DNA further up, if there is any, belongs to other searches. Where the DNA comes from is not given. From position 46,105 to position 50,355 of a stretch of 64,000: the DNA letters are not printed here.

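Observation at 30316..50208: Array of four giant secreted mosaic proteins: three GHL10-like heads and one cysteine-peptidase head on a shared set of tail modules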

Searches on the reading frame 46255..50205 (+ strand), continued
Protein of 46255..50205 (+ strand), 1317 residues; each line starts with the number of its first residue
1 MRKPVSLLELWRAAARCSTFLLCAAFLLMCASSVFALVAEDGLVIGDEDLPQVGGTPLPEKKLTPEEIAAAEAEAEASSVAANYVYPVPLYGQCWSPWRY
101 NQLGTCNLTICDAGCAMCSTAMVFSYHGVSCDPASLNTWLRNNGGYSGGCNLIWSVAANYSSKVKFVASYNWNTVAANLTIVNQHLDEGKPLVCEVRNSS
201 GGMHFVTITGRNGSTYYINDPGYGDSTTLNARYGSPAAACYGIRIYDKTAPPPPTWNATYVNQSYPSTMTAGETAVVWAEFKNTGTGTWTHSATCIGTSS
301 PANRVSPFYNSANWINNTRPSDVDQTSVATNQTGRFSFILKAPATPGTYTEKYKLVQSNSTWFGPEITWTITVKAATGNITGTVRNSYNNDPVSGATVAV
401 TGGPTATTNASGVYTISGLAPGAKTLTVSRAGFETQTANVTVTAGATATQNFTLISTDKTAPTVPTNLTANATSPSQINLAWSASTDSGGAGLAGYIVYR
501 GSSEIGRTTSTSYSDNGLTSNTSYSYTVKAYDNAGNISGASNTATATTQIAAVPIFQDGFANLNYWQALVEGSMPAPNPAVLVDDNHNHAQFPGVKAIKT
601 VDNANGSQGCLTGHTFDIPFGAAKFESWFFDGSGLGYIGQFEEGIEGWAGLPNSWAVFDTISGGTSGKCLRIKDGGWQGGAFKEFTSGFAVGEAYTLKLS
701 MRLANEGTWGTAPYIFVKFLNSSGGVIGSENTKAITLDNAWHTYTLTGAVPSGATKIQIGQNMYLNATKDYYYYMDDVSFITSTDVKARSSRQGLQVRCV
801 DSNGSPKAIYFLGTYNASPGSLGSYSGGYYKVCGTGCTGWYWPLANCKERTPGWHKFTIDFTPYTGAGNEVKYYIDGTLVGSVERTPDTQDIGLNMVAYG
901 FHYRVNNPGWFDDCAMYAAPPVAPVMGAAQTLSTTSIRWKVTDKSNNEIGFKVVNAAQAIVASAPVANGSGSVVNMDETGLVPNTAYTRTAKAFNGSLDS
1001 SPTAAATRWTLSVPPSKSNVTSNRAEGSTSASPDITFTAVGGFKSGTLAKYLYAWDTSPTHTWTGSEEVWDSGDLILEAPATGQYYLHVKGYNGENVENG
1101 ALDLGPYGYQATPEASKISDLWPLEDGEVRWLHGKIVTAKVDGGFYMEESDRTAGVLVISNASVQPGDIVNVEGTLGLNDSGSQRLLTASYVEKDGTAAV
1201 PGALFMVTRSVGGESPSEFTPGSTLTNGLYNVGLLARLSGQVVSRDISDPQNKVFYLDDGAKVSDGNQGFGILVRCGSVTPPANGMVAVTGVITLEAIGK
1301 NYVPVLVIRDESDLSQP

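Call 54: search_protein_families(library=pfam, proteins=[P0125, P0144, P0167, P0197, P0123, P0194], max_evalue=0.0001)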
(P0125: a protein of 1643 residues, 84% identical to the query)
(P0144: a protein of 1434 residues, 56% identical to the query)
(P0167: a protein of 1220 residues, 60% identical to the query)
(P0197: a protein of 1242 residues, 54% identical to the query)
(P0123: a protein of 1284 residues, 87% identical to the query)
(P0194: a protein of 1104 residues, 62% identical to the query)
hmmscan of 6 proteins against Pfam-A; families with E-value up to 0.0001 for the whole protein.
P0125 (1643 aa): 6 families
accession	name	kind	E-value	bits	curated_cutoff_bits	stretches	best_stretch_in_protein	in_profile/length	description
PF01510.30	Amidase_2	-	1.8e-24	86.9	26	1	243-364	7-130/131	N-acetylmuramoyl-L-alanine amidase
PF13620.12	CarboxypepD_reg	-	6.3e-15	55.7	32.3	1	510-585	2-82/82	Carboxypeptidase regulatory-like domain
PF00041.27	fn3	-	3.2e-11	43.7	25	1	595-673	3-80/84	Fibronectin type III domain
PF13715.12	CarbopepD_reg_2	-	9.7e-11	42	32.2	1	510-588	1-80/88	CarboxypepD_reg-like domain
PF16158.11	N_BRCA1_IG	-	7.9e-09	36.5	28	1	406-503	15-108/108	Ig-like domain from next to BRCA1 gene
PF25788.1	Ig_Rha78A_N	-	2.4e-05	24.9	27.4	0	641-678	64-101/105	Rha78A-like, N-terminal immunoglobulin domain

P0144 (1434 aa): 6 families
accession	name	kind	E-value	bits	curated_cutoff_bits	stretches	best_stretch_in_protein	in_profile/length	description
PF01551.29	Peptidase_M23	-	2.5e-31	108.2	28.7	1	49-138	2-89/96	Peptidase family M23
PF13620.12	CarboxypepD_reg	-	9.7e-14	51.9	32.3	1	303-378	2-82/82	Carboxypeptidase regulatory-like domain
PF00041.27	fn3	-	1e-12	48.5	25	1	387-457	2-74/84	Fibronectin type III domain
PF13715.12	CarbopepD_reg_2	-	2.5e-09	37.5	32.2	1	303-380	1-79/88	CarboxypepD_reg-like domain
PF16158.11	N_BRCA1_IG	-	2.6e-06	28.4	28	1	203-296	19-108/108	Ig-like domain from next to BRCA1 gene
PF17210.9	SdrD_B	-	8.5e-05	23.2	29.7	1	313-375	21-87/112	SdrD B-like domain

P0167 (1220 aa): 5 families
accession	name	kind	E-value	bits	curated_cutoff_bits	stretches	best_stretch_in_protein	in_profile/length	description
PF01520.23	Amidase_3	-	2.3e-47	161.7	27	1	29-198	1-173/174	N-acetylmuramoyl-L-alanine amidase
PF13620.12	CarboxypepD_reg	-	1.4e-17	64.3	32.3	1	340-416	1-82/82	Carboxypeptidase regulatory-like domain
PF13715.12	CarbopepD_reg_2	-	1.5e-10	41.4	32.2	1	341-418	1-79/88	CarboxypepD_reg-like domain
PF00041.27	fn3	-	7.4e-10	39.3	25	1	425-502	2-78/84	Fibronectin type III domain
PF16158.11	N_BRCA1_IG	-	4.8e-07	30.7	28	1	237-333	19-107/108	Ig-like domain from next to BRCA1 gene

P0197 (1242 aa): 10 families
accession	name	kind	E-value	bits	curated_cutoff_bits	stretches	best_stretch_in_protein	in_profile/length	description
PF02638.21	GHL10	-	1e-39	136.9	27.9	1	924-1193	2-272/311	Glycosyl hydrolase-like 10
PF25275.1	Golvesin_C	-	1e-31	110.1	31.6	1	693-822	2-131/132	Golvesin C-terminal domain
PF01510.30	Amidase_2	-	2.3e-18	67.2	26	1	254-376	7-131/131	N-acetylmuramoyl-L-alanine amidase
PF13620.12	CarboxypepD_reg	-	4.3e-15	56.3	32.3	1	520-595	2-82/82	Carboxypeptidase regulatory-like domain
PF13715.12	CarbopepD_reg_2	-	1.3e-10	41.6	32.2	1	520-599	1-81/88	CarboxypepD_reg-like domain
PF00041.27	fn3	-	1.9e-07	31.6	25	0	838-916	2-81/84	Fibronectin type III domain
PF16158.11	N_BRCA1_IG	-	9.5e-07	29.8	28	1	420-513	19-108/108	Ig-like domain from next to BRCA1 gene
PF18370.7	RGI_lyase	-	1.9e-06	28.6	27.8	0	616-681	17-81/86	Rhamnogalacturonan I lyases beta-sheet domain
PF14871.12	GHL6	-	7.4e-05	23.4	35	0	946-1082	6-131/132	Hypothetical glycosyl hydrolase 6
PF12985.13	DUF3869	-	8.5e-05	23.1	24.5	1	515-586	3-75/85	Domain of unknown function (DUF3869)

P0123 (1284 aa): 5 families
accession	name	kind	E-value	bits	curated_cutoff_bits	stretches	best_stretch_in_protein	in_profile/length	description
PF13620.12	CarboxypepD_reg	-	6.3e-18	65.4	32.3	1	151-226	2-82/82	Carboxypeptidase regulatory-like domain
PF00041.27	fn3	-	2.8e-12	47.1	25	1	236-314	3-80/84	Fibronectin type III domain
PF13715.12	CarbopepD_reg_2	-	1.3e-11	44.8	32.2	1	151-229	1-80/88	CarboxypepD_reg-like domain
PF25788.1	Ig_Rha78A_N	-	5.4e-06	27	27.4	0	281-320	63-102/105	Rha78A-like, N-terminal immunoglobulin domain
PF08308.17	PEGA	-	4.3e-05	23.8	20.8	0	166-227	12-69/71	PEGA domain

P0194 (1104 aa): 5 families
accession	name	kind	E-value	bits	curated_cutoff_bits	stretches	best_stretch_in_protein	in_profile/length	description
PF00041.27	fn3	-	2e-13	50.8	25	1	659-727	2-72/84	Fibronectin type III domain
PF13529.12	Peptidase_C39_2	-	7.6e-11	43.2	24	1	89-223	2-142/143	Peptidase_C39 like family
PF17957.7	Big_7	-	1.4e-07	32.4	24.1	0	667-707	13-53/70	Bacterial Ig domain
PF24517.2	CBM96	-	3.3e-06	27.5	26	1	781-842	39-94/164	Carbohydrate-binding module family 96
PF18370.7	RGI_lyase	-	2.9e-05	24.8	27.8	0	575-641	14-79/86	Rhamnogalacturonan I lyases beta-sheet domain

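Call 75: find_encoding_contigs(protein=P0197, flank=6000, max_places=3)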
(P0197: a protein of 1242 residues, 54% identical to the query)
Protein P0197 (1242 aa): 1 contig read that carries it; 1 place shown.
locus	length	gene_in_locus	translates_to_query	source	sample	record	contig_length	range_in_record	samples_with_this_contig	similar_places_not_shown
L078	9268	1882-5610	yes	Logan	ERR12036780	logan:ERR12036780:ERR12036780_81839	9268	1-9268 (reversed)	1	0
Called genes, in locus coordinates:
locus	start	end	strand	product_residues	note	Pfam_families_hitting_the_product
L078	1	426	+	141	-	?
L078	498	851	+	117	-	-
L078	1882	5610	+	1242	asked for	PF01510:Amidase_2, PF16158:N_BRCA1_IG (weak), PF00041:fn3 (faint), PF13620:CarboxypepD_reg, PF13715:CarbopepD_reg_2, PF18370:RGI_lyase (faint), PF25275:Golvesin_C, PF02638:GHL10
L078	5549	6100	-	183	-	PF02669:KdpC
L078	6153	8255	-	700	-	PF00122:E1-E2_ATPase, PF00702:Hydrolase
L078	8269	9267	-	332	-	?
